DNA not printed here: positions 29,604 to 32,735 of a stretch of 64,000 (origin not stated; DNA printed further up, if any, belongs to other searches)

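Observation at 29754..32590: Intragenic heptad of diverged ~390-bp tandem repeats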

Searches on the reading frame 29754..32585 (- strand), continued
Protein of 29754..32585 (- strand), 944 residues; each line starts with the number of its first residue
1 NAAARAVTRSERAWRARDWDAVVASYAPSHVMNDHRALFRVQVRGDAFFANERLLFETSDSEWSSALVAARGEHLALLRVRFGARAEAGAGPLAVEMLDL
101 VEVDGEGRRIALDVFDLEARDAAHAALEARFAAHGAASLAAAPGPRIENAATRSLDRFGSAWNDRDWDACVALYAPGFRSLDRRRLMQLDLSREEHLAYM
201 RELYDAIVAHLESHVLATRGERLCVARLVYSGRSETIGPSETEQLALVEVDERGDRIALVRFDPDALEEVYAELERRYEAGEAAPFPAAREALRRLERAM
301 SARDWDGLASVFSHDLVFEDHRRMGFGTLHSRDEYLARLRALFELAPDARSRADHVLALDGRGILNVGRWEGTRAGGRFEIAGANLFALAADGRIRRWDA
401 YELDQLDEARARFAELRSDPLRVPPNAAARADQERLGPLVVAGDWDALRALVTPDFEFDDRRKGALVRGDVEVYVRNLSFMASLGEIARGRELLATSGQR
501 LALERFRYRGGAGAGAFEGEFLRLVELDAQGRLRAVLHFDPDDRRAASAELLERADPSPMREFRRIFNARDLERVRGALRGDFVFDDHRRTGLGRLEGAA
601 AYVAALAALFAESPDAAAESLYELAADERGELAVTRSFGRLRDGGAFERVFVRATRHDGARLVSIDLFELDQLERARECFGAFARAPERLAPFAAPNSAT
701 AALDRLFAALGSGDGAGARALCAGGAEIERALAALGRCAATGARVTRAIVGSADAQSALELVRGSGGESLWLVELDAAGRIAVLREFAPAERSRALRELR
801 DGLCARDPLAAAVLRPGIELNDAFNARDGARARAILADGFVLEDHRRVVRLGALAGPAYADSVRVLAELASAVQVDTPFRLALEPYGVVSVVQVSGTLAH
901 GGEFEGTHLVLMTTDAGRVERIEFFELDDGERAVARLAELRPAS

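Call 81: find_encoding_contigs(protein=P0091, flank=7000, max_places=1)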
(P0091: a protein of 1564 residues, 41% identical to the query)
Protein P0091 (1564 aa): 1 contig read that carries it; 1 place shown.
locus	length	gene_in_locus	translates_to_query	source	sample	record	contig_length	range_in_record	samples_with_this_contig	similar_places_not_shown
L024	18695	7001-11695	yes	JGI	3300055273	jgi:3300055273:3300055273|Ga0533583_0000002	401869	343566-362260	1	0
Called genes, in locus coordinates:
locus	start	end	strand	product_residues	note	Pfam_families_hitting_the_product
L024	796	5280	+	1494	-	PF10647:Gmad1 (faint), PF15902:Sortilin-Vps10 (weak), PF00200:Disintegrin, PF07603:Lcl_C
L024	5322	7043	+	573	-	PF13424:TPR_12 (faint), PF00515:TPR_1 (faint), PF07719:TPR_2 (faint), PF13181:TPR_8 (faint), PF13428:TPR_14 (faint), PF13432:TPR_16 (faint), PF13176:TPR_7 (faint)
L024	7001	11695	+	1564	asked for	PF13240:Zn_Ribbon_1 (weak), PF00211:Guanylate_cyc, PF14534:DUF4440 (faint), PF13191:AAA_16, PF13401:AAA_22 (weak), PF07366:SnoaL (weak), PF12680:SnoaL_2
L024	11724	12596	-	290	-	PF05951:Peptidase_M15_2, PF08291:Peptidase_M15_3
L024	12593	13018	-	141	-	PF00293:NUDIX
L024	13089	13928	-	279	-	PF13545:HTH_Crp_2 (weak)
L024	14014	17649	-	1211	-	PF00072:Response_reg, PF13191:AAA_16, PF13401:AAA_22 (faint), PF13424:TPR_12 (faint)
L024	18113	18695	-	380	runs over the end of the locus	PF02771:Acyl-CoA_dh_N, PF02770:Acyl-CoA_dh_M, PF00441:Acyl-CoA_dh_1, PF08028:Acyl-CoA_dh_2 (weak)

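Call 82: find_encoding_contigs(protein=P0092, flank=7000, max_places=1)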
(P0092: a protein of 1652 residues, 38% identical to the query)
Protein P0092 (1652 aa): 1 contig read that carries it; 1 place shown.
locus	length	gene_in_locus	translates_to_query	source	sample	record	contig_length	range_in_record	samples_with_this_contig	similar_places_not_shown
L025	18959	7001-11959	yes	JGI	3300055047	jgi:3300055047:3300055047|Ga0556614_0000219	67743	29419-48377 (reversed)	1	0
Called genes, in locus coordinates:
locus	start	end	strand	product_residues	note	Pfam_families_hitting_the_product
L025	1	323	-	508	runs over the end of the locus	PF01734:Patatin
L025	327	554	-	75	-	-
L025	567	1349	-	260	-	PF01471:PG_binding_1, PF13539:Peptidase_M15_4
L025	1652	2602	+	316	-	-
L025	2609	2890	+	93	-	PF01471:PG_binding_1, PF09374:PG_binding_3 (faint)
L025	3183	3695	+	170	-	PF13183:Fer4_8 (faint), PF13187:Fer4_9 (faint), PF14697:Fer4_21 (weak)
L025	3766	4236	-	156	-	PF01724:DUF29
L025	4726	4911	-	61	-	-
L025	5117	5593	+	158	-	-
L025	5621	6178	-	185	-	PF01066:CDP-OH_P_transf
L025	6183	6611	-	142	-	-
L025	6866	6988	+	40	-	-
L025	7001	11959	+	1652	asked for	PF12773:DZR, PF13240:Zn_Ribbon_1 (faint), PF24463:DUF7577 (faint), PF00211:Guanylate_cyc, PF13191:AAA_16, PF13401:AAA_22, PF07366:SnoaL (faint), PF12680:SnoaL_2 (weak), +1 more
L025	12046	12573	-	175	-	PF13527:Acetyltransf_9 (weak), PF00583:Acetyltransf_1, PF13673:Acetyltransf_10, PF13508:Acetyltransf_7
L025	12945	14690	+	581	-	PF13231:PMT_2 (weak)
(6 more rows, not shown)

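Call 83: find_encoding_contigs(protein=P0017, flank=7000, max_places=1)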
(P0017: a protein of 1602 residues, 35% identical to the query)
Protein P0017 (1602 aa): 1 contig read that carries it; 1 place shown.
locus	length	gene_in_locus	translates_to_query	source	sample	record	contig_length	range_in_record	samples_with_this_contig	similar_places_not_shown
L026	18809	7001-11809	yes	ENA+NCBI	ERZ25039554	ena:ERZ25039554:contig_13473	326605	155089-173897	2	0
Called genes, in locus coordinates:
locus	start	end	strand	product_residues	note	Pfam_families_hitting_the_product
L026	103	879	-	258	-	-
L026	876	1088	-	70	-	-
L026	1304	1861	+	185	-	PF08712:Nfu_N, PF01106:NifU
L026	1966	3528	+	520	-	PF00905:Transpeptidase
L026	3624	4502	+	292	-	PF16697:Yop-YscD_cpl, PF00498:FHA, PF00990:GGDEF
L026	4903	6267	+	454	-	PF13191:AAA_16, PF13401:AAA_22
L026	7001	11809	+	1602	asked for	PF14534:DUF4440 (faint), PF13474:SnoaL_3 (faint), PF07366:SnoaL (faint), PF12680:SnoaL_2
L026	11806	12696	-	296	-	PF01734:Patatin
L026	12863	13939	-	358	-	PF00144:Beta-lactamase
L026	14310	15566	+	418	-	PF00072:Response_reg, PF00158:Sigma54_activat (weak), PF14532:Sigma54_activ_2, PF25601:AAA_lid_14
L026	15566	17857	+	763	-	PF03176:MMPL, PF02460:Patched (faint), PF03176:MMPL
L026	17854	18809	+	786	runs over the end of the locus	PF02518:HATPase_c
